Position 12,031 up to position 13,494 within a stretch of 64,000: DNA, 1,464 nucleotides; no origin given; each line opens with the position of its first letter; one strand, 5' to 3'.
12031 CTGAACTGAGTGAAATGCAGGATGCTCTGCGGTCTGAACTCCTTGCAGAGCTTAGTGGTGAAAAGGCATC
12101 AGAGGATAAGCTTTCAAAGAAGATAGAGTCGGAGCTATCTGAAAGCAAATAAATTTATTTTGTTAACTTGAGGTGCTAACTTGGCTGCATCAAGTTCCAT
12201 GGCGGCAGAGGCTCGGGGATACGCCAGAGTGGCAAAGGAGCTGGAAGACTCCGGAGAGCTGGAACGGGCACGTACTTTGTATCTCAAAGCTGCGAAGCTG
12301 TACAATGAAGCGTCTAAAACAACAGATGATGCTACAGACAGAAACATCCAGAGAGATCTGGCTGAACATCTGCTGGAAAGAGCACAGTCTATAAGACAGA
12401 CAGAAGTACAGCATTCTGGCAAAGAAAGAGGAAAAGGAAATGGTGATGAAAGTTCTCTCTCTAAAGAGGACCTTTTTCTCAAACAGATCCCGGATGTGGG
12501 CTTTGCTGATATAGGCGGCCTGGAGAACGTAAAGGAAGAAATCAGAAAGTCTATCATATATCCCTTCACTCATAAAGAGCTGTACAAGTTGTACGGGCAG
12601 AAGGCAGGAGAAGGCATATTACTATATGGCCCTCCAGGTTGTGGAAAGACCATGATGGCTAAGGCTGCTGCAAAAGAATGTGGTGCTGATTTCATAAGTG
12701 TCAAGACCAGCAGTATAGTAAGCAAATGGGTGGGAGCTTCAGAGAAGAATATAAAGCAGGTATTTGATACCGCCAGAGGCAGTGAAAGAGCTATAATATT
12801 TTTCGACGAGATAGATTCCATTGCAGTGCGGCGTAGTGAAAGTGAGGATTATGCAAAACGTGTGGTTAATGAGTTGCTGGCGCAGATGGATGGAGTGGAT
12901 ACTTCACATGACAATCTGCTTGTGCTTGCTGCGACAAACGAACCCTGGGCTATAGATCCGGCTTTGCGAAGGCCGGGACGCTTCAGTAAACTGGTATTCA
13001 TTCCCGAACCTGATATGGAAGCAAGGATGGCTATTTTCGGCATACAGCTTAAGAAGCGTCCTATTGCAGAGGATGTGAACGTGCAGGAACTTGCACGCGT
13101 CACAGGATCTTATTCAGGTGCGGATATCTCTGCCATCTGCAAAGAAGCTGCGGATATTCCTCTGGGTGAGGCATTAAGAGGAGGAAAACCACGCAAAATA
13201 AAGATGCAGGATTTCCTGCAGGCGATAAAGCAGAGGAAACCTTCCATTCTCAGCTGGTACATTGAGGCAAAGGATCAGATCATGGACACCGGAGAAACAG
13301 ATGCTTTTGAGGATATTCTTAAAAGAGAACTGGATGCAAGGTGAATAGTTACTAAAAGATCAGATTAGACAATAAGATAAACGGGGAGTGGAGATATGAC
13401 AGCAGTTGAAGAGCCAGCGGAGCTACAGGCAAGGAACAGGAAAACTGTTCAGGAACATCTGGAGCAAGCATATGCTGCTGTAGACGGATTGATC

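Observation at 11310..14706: ESCRT-III (Snf7-like) plus Vps4-like MIT-AAA ATPase operon, with RHH and winged-helix partners, in a methanogen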

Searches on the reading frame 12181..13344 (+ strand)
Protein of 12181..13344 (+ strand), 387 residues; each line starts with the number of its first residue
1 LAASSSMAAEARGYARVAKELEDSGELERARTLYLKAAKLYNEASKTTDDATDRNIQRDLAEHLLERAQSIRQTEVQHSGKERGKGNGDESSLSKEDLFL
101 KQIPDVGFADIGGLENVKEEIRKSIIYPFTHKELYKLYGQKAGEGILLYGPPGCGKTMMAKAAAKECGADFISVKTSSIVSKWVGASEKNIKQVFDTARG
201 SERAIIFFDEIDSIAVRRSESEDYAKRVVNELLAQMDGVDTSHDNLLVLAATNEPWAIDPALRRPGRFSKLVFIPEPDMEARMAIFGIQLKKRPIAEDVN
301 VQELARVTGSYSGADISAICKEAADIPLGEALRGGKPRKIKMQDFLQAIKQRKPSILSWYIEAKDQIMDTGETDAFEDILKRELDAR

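Call 3: search_protein_families(library=pfam, proteins=[window:12181-13344:+], max_evalue=1)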
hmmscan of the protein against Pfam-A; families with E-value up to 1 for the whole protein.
window:12181-13344:+ (387 aa): 36 families (the best 25 are shown)
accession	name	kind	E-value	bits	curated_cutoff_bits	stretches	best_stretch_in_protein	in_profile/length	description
PF00004.35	AAA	-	2.4e-44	151.4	21.2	1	146-275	1-130/131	ATPase family associated with various cellular activities (AAA)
PF17862.7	AAA_lid_3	-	3.6e-10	39.6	27.2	1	298-345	1-43/45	AAA+ lid domain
PF07724.20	AAA_2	-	7.6e-06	26.5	27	1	146-238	6-101/166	AAA domain (Cdc48 subfamily)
PF05496.18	RuvB_N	-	5.7e-05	23.4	27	1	142-215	32-97/159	Holliday junction DNA helicase RuvB P-loop domain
PF13191.12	AAA_16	-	8.8e-05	23.5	32.6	1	141-236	22-124/167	AAA ATPase domain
PF01637.24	ATPase_2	-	0.00017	21.9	33.2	1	133-166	10-43/225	ATPase domain predominantly from Archaea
PF06068.19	TIP49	-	0.00018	21.3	23.8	1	141-189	48-98/347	TIP49 P-loop domain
PF13173.12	AAA_14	-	0.00019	21.8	27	1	146-214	5-74/129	AAA domain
PF20720.3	nSTAND3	-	0.0003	21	27.2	1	146-249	20-108/155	Novel STAND NTPase 3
PF07728.20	AAA_5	-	0.00062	20.2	22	1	146-212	2-76/139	AAA domain (dynein-related subfamily)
PF13401.12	AAA_22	-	0.00071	20.3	27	1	146-176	8-41/130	AAA domain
PF13238.12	AAA_18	-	0.00075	20.4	29.4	1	146-190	1-44/128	AAA domain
PF00910.28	RNA_helicase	-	0.0011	19.9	21.5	1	146-200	1-49/105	RNA helicase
PF24883.2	NPHP3_N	-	0.0011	19.6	24.8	1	144-169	23-48/164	Nephrocystin 3, N-terminal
PF04212.24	MIT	-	0.0011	19.4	30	1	11-72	4-65/66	MIT (microtubule interacting and transport) domain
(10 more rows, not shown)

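Call 4: search_protein_families(library=ncbifam, proteins=[window:12181-13344:+], max_evalue=1)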
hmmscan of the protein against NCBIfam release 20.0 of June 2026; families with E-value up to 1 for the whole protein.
window:12181-13344:+ (387 aa): 51 families (the best 25 are shown)
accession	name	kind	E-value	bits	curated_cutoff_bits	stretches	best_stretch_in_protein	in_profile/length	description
TIGR01243.1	CDC48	subfamily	2.3e-81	274.2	802.65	1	101-362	445-720/733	CDC48 family AAA ATPase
NF003069.1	PRK03992.1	subfamily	4.3e-73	246.7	500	1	100-351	122-371/379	proteasome-activating nucleotidase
NF041006.2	cell_div_CdvC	equivalog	2.2e-72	244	650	1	1-365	1-362/370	cell division protein CdvC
TIGR01242.2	TIGR01242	subfamily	1.3e-68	231.6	500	1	100-351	105-354/362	proteasome-activating nucleotidase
TIGR01241.2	FtsH_fam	equivalog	1.1e-60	206.1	600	1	83-350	135-400/598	ATP-dependent zinc metalloprotease FtsH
NF047748.1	PrtsmActNtasePan1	equivalog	7.3e-60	203.1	750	1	99-350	138-387/405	proteasome-activating nucleotidase Pan1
NF047747.1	PrtsmActNtasePan2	equivalog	3.9e-56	191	700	1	100-350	142-390/397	proteasome-activating nucleotidase Pan2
TIGR03689.1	pup_AAA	equivalog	7.3e-52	176.7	504.75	1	94-311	167-395/512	proteasome ATPase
NF008004.0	PRK10733.1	equivalog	1.4e-43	148.9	1008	1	94-348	137-388/644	ATP-dependent zinc metalloprotease FtsH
NF042959.1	IteA_antiphage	equivalog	5.7e-37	127.7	510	1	101-323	84-300/367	anti-phage ATPase IteA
TIGR03922.1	T7SS_EccA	equivalog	5.2e-12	45.1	466.65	1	113-251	280-422/557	type VII secretion AAA-ATPase EccA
NF003229.0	PRK04195.1-5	equivalog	1.5e-09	37.1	280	1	120-217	23-118/413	replication factor C large subunit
NF003226.0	PRK04195.1-1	equivalog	1.1e-08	34.4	588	1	136-267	33-151/405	replication factor C large subunit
NF003230.0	PRK04195.1-6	equivalog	2.2e-08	33.2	441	1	109-215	14-110/494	replication factor C large subunit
TIGR00382.1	clpX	equivalog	1.1e-06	28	370.75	1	145-231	119-210/414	ATP-dependent protease ATP-binding subunit ClpX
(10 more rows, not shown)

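Call 5: search_solved_structures(query=window:12181-13344:+, max_evalue=1e-20, show_alignments=1)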
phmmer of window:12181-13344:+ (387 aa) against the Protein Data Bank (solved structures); distinct sequences matched with E-value up to 1e-20: 266 (the best 60 are shown).
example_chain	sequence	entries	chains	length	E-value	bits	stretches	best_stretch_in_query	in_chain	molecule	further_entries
9m4n_A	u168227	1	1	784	1e-123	416.2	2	84-332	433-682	Cell division control protein 48 homolog A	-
9m3v_A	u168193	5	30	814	1.1e-123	416.1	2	84-332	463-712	Cell division control protein 48 homolog A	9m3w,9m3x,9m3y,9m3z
5c18_A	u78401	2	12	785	6.2e-122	410.4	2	100-356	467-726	Transitional endoplasmic reticulum ATPase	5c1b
6chs_H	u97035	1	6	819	2.4e-121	408.4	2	97-334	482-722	Putative cell division control protein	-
7rlj_A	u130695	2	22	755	4.4e-121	407.6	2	100-339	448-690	Transitional endoplasmic reticulum ATPase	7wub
8yka_A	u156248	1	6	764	4.7e-121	407.5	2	100-339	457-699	Transitional endoplasmic reticulum ATPase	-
7y4w_A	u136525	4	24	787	5.2e-121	407.3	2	100-339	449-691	Transitional endoplasmic reticulum ATPase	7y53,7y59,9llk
7bp8_A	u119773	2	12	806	5.6e-121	407.2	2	100-339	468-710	Transitional endoplasmic reticulum ATPase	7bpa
7bp9_A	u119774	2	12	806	5.6e-121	407.2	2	100-339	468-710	Transitional endoplasmic reticulum ATPase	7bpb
7k57_A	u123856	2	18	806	5.6e-121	407.2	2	100-339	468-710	Transitional endoplasmic reticulum ATPase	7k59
10qq_A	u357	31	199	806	5.6e-121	407.2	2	100-339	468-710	Transitional endoplasmic reticulum ATPase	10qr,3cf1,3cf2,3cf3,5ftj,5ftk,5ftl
7l5w_A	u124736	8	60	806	5.6e-121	407.2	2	100-339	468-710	Transitional endoplasmic reticulum ATPase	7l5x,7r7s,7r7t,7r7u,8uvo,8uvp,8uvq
5ifw_B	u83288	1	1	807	5.7e-121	407.2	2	100-339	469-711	Transitional endoplasmic reticulum ATPase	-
5c19_A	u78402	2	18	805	5.7e-121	407.2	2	100-339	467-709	Transitional endoplasmic reticulum ATPase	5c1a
8b5r_A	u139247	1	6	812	5.8e-121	407.2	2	100-339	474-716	Transitional endoplasmic reticulum ATPase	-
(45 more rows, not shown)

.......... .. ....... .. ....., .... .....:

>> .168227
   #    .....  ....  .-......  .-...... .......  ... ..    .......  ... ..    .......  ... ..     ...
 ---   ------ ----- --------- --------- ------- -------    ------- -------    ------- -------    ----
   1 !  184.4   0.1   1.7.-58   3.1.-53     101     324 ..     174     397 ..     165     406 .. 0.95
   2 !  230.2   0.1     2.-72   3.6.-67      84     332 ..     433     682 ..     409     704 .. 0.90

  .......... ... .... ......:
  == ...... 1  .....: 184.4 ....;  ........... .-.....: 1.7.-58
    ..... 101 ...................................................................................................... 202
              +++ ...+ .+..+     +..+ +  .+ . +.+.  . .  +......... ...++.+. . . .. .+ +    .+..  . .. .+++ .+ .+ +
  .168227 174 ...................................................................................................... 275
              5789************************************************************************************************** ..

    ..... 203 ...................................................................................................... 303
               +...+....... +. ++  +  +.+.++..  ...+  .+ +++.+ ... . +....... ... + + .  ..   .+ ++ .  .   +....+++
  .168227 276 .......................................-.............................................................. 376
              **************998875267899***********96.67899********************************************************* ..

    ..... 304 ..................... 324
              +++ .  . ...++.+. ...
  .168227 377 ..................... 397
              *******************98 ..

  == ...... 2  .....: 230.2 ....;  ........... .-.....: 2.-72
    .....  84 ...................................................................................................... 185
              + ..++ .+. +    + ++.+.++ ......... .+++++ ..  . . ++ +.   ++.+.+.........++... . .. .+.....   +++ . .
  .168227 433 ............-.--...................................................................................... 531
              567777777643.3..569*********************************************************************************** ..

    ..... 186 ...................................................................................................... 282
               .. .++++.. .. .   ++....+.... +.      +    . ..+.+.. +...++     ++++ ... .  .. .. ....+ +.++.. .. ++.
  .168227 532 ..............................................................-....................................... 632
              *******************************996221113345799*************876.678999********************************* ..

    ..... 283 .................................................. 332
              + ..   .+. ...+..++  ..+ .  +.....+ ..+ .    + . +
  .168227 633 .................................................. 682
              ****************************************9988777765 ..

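Call 57: search_protein_families(library=pfam, alignment_id=A7, max_evalue=0.01)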
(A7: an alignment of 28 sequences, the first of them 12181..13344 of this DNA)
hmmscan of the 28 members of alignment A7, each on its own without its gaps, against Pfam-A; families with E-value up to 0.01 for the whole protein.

A. member 1, window:12181-13344:+ (387 aa): 21 families
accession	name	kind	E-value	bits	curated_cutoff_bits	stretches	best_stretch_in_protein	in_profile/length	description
PF00004.35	AAA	-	2.4e-44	151.4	21.2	1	146-275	1-130/131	ATPase family associated with various cellular activities (AAA)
PF17862.7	AAA_lid_3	-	3.6e-10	39.6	27.2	1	298-345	1-43/45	AAA+ lid domain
PF07724.20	AAA_2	-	7.6e-06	26.5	27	1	146-238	6-101/166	AAA domain (Cdc48 subfamily)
PF05496.18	RuvB_N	-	5.7e-05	23.4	27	1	142-215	32-97/159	Holliday junction DNA helicase RuvB P-loop domain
PF13191.12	AAA_16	-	8.8e-05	23.5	32.6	1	141-236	22-124/167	AAA ATPase domain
PF01637.24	ATPase_2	-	0.00017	21.9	33.2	0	133-166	10-43/225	ATPase domain predominantly from Archaea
PF06068.19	TIP49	-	0.00018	21.3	23.8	1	141-189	48-98/347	TIP49 P-loop domain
PF13173.12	AAA_14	-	0.00019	21.8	27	1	146-214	5-74/129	AAA domain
PF20720.3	nSTAND3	-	0.0003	21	27.2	1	146-249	20-108/155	Novel STAND NTPase 3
PF07728.20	AAA_5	-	0.00062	20.2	22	1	146-212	2-76/139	AAA domain (dynein-related subfamily)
PF13401.12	AAA_22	-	0.00071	20.3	27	0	146-176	8-41/130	AAA domain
PF13238.12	AAA_18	-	0.00075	20.4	29.4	1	146-190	1-44/128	AAA domain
PF00910.28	RNA_helicase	-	0.0011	19.9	21.5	1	146-200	1-49/105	RNA helicase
PF24883.2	NPHP3_N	-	0.0011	19.6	24.8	0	144-169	23-48/164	Nephrocystin 3, N-terminal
PF04212.24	MIT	-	0.0011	19.4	30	1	11-72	4-65/66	MIT (microtubule interacting and transport) domain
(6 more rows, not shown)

B. families by the number of members that match (of 28 scanned): 33 families (the first 25 are shown)
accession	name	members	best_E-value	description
PF00004.35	AAA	28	1.4e-45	ATPase family associated with various cellular activities (AAA)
PF17862.7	AAA_lid_3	28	3.9e-13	AAA+ lid domain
PF13173.12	AAA_14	28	1.3e-05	AAA domain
PF05496.18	RuvB_N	28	1.4e-05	Holliday junction DNA helicase RuvB P-loop domain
PF13191.12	AAA_16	28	1.7e-05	AAA ATPase domain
PF07724.20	AAA_2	27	1.3e-07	AAA domain (Cdc48 subfamily)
PF07728.20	AAA_5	27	2.1e-05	AAA domain (dynein-related subfamily)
PF13401.12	AAA_22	27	7.1e-05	AAA domain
PF01637.24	ATPase_2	25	4.3e-06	ATPase domain predominantly from Archaea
PF20720.3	nSTAND3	25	7.7e-06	Novel STAND NTPase 3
PF00910.28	RNA_helicase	25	0.00017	RNA helicase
PF13671.12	AAA_33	25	0.00025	AAA domain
PF24883.2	NPHP3_N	25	0.00031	Nephrocystin 3, N-terminal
PF06068.19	TIP49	24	5.8e-05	TIP49 P-loop domain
PF13207.12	AAA_17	24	0.0017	AAA domain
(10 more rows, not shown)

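Call 80: search_protein_families(library=padloc, proteins=[window:12181-13344:+], max_evalue=0.001)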
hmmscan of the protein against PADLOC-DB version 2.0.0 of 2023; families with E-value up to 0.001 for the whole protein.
window:12181-13344:+ (387 aa): 7 families
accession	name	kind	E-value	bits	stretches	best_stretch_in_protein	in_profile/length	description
PDLC02196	IetA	-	2.4e-43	147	1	44-324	33-298/374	-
PDLC02195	IetA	-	1.6e-35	121.2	1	116-322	111-311/395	-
PDLC04232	IetA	-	3.5e-34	116.7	1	63-322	40-291/330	-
PDLC00915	TRIP13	-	1e-18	65.8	1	146-353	66-292/302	TRIP13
PDLC04231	IetA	-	9.1e-17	59.7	1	135-278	109-248/262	-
PDLC00914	TRIP13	-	2e-13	48.5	1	146-312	74-252/302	TRIP13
PDLC03838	DolB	-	0.00072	16.9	0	111-174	141-197/375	-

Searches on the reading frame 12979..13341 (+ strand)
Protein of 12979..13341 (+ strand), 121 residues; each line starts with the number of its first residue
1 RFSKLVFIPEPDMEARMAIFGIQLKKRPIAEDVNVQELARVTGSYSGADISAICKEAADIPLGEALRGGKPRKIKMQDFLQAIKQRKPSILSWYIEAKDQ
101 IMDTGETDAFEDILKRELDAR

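Call 50: search_solved_structures(query=window:12979-13341:+, max_evalue=0.001, show_alignments=0)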
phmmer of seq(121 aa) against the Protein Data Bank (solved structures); distinct sequences matched with E-value up to 0.001: 195 (the best 60 are shown).
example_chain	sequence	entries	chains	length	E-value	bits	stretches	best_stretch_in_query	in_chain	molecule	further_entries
9lgo_F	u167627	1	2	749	7e-23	84.3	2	1-90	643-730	ATPase family gene 2 protein homolog B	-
8rhn_O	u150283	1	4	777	7.6e-23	84.2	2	1-90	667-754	ATPase family gene 2 protein homolog B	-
5c18_A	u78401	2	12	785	2.3e-22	82.7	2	1-90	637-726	Transitional endoplasmic reticulum ATPase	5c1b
7wub_C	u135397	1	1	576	6e-22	81.3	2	1-73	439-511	Transitional endoplasmic reticulum ATPase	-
7wub_D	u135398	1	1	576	6.4e-22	81.3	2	1-73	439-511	Transitional endoplasmic reticulum ATPase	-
6mck_A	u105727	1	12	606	7.7e-22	81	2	1-73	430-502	Transitional endoplasmic reticulum ATPase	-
7rlj_A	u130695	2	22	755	1.7e-21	79.9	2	1-73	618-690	Transitional endoplasmic reticulum ATPase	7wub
8yka_A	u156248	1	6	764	1.7e-21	79.9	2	1-73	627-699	Transitional endoplasmic reticulum ATPase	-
7y4w_A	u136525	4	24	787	2e-21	79.7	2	1-73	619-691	Transitional endoplasmic reticulum ATPase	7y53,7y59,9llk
8rs9_A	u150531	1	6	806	2e-21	79.6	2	1-73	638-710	Transitional endoplasmic reticulum ATPase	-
8pqx_A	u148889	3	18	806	2e-21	79.6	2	1-73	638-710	Transitional endoplasmic reticulum ATPase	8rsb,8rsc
5c19_A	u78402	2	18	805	2.1e-21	79.6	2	1-73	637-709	Transitional endoplasmic reticulum ATPase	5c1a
8r0e_A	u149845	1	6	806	2.1e-21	79.6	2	1-73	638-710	Transitional endoplasmic reticulum ATPase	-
5ifw_B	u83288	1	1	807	2.1e-21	79.6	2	1-73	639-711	Transitional endoplasmic reticulum ATPase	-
7bp8_A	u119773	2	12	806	2.1e-21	79.6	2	1-73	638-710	Transitional endoplasmic reticulum ATPase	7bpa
4lgm_A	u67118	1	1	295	1.8e-11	47.6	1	1-97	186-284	Vps4 AAA ATPase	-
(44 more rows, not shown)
